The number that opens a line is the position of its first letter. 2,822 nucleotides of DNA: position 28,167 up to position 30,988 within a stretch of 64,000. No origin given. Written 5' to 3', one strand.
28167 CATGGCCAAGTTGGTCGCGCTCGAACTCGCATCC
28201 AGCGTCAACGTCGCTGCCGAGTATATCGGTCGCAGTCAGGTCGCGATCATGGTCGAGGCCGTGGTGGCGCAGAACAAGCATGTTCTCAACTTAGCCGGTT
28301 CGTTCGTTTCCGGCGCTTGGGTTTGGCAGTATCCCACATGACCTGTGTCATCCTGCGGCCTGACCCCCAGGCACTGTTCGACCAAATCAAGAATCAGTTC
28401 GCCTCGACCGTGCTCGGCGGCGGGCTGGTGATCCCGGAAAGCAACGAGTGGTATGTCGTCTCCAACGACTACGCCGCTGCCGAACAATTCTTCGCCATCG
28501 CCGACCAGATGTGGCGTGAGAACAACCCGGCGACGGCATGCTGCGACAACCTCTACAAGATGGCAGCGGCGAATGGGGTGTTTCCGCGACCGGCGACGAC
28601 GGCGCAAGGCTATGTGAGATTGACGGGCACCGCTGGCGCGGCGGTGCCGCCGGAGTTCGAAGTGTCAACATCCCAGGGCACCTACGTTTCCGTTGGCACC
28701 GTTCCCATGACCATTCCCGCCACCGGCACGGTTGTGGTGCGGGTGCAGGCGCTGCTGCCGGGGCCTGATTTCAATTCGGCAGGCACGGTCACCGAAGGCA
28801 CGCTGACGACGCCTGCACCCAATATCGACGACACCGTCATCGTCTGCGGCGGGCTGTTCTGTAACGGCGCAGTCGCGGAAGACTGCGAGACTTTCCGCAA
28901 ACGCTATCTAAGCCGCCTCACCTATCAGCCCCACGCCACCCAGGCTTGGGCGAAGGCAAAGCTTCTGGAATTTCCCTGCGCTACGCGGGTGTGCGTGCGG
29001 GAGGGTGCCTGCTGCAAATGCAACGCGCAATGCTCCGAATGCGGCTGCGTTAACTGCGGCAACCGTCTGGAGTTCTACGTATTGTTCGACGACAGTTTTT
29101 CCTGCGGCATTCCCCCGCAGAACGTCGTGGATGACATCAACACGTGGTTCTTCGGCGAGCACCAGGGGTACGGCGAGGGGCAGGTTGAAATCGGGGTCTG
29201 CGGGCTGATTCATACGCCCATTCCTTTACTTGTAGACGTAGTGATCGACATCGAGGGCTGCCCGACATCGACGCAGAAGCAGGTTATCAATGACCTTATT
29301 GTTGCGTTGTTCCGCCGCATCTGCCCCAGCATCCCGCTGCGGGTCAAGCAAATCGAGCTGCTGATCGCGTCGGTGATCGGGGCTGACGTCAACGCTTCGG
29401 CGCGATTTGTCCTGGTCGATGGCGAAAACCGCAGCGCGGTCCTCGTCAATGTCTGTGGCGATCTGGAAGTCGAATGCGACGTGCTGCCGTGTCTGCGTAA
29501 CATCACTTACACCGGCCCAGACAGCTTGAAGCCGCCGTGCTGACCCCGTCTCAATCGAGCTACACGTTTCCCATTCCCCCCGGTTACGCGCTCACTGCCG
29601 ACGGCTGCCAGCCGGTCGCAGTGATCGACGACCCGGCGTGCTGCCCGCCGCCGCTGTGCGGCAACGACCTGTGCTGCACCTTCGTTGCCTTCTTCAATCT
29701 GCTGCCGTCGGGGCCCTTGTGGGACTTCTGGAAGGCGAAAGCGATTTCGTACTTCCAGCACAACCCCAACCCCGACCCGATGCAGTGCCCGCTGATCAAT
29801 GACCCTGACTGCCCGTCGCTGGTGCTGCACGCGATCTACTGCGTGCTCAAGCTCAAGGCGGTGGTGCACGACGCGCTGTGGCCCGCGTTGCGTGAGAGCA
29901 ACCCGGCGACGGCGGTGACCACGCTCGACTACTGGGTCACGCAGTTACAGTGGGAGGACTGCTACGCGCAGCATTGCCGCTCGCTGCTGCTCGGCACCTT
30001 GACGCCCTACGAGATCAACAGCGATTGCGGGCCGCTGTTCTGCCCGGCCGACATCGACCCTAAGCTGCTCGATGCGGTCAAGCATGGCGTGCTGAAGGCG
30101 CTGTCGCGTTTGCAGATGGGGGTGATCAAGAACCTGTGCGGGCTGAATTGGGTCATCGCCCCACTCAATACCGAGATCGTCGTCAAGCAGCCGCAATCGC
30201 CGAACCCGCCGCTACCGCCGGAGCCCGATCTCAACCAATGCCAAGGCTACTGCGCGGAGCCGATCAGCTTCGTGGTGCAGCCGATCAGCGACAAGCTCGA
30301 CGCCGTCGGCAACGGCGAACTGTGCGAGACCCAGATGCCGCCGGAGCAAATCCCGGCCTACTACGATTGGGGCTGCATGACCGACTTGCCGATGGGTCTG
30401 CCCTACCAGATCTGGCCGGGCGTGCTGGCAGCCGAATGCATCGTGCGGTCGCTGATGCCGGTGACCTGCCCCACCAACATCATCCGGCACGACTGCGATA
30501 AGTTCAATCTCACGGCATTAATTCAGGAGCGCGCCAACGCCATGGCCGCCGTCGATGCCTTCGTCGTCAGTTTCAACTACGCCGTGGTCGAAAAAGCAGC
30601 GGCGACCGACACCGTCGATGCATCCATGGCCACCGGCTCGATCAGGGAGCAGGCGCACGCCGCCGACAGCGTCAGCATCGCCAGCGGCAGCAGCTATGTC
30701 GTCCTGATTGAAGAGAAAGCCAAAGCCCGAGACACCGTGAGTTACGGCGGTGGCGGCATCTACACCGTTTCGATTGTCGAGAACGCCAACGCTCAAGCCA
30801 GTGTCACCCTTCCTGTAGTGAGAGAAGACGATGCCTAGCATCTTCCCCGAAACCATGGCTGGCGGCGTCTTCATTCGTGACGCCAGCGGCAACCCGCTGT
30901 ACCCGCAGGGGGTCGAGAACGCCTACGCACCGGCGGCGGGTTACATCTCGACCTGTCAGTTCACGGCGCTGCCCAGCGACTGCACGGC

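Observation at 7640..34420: Cysteine-rich outer virion proteins beside a cysteine-free tape measure: possible disulfide-stabilised myovirus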

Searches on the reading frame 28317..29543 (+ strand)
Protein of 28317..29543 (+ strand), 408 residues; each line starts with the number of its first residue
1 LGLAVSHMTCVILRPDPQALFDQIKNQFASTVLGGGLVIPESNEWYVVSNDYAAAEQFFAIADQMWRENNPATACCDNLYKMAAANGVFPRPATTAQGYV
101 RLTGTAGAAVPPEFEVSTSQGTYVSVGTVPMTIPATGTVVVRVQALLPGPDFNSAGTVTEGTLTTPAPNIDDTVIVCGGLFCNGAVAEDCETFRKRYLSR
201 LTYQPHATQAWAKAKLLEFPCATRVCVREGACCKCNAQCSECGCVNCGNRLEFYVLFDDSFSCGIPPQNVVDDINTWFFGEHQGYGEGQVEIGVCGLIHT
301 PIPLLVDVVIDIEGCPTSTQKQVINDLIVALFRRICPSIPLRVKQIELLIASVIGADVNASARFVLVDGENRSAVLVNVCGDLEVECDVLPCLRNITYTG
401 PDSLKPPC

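Call 4: search_protein_families(library=pfam, proteins=[window:28317-29543:+], max_evalue=0.01)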
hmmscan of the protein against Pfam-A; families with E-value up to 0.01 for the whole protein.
window:28317-29543:+ (408 aa): 1 family
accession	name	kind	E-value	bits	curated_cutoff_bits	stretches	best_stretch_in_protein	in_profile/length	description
PF04865.19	Baseplate_J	-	3.8e-16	59.6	21.1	1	79-208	5-133/255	Baseplate J-like protein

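Call 5: search_protein_families(library=phrogs, proteins=[window:28317-29543:+], max_evalue=0.001)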
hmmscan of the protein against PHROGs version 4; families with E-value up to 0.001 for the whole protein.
window:28317-29543:+ (408 aa): 2 families
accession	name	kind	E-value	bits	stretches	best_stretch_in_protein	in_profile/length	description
phrog_6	-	tail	5e-31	109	1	12-385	67-383/548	baseplate wedge subunit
phrog_2103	-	tail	3.3e-10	40.7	1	44-171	33-158/162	baseplate protein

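Call 61: search_solved_structures(query=window:28317-29543:+)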
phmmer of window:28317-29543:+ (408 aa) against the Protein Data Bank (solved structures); distinct sequences matched with E-value up to 0.001: 3.
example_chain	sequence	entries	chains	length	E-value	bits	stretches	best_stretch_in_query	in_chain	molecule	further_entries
9rku_Ao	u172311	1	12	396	5.1e-110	371.3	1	8-397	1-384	Baseplate protein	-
8fqc_F1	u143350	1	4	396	2.8e-108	365.5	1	8-397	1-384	Baseplate Wedge 2 protein, gp29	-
9ki1_H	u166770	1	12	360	5.6e-05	25.3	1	66-207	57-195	Baseplate protein gp47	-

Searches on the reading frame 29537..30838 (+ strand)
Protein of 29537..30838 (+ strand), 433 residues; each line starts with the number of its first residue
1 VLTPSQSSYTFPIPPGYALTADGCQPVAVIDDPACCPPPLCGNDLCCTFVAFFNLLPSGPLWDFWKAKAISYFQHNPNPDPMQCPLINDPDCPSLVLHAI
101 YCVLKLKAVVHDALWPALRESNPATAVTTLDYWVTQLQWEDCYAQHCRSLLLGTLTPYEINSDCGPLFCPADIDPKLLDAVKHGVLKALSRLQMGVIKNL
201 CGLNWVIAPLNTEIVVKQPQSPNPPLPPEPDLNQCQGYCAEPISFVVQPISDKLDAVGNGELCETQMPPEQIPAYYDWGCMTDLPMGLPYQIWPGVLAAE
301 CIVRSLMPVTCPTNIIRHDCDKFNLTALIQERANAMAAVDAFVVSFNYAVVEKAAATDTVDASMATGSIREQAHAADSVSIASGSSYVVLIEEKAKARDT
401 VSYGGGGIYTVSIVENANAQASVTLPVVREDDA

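Call 4: search_protein_families(library=pfam, proteins=[window:29537-30838:+], max_evalue=0.01)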
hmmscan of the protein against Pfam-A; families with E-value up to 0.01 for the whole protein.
window:29537-30838:+ (433 aa): 0 families

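Call 5: search_protein_families(library=phrogs, proteins=[window:29537-30838:+], max_evalue=0.001)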
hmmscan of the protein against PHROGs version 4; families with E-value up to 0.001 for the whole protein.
window:29537-30838:+ (433 aa): 0 families

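Call 45: find_related_loci(query=A4, collection=viral_contigs, flank=8000)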
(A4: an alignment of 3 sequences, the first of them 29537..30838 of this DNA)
Query A4 (433 aa) in viral_contigs; peptide patterns used: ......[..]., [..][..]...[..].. (x = any residue, [..] = any of these).
80 stretches matched a pattern; 43 encode a relative of the query (tblastn E <= 1e-3); 43 distinct loci.
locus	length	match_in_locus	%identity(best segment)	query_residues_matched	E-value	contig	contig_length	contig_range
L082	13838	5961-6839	62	19-317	4e-126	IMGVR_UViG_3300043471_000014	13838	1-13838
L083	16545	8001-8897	61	15-317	1e-120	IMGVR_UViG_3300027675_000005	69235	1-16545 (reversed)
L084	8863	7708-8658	60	19-339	2e-118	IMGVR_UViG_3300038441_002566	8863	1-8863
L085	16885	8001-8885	60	15-317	3e-116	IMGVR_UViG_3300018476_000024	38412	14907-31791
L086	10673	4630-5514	60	15-317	2e-116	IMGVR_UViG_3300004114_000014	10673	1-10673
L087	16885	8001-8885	60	15-317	3e-116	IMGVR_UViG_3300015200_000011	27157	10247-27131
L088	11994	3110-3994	60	15-317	7e-116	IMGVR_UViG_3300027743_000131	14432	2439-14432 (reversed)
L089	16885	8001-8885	60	15-317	5e-116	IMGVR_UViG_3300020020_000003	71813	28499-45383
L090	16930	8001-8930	61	15-325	6e-115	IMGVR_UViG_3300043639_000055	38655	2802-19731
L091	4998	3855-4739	59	15-317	8e-115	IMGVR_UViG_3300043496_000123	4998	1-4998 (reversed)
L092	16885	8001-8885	59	15-317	3e-114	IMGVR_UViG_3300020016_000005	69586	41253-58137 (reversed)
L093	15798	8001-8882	63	15-317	1e-113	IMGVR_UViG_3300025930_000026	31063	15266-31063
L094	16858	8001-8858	60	20-317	5e-113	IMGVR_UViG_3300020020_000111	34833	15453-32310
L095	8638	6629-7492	61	19-317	2e-113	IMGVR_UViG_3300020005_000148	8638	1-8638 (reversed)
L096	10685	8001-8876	61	15-317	5e-113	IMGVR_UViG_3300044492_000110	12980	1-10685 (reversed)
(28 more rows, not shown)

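Call 62: search_solved_structures(query=window:29537-30838:+)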
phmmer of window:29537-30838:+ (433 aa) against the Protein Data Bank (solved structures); distinct sequences matched with E-value up to 0.001: 2.
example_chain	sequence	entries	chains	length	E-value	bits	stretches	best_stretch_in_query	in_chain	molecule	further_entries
8fqc_J1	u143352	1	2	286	1.2e-48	169.5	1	22-310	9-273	Baseplate Wedge 3 protein, gp30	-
9rku_Ai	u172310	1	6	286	2.7e-48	168.3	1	22-317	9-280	Structural protein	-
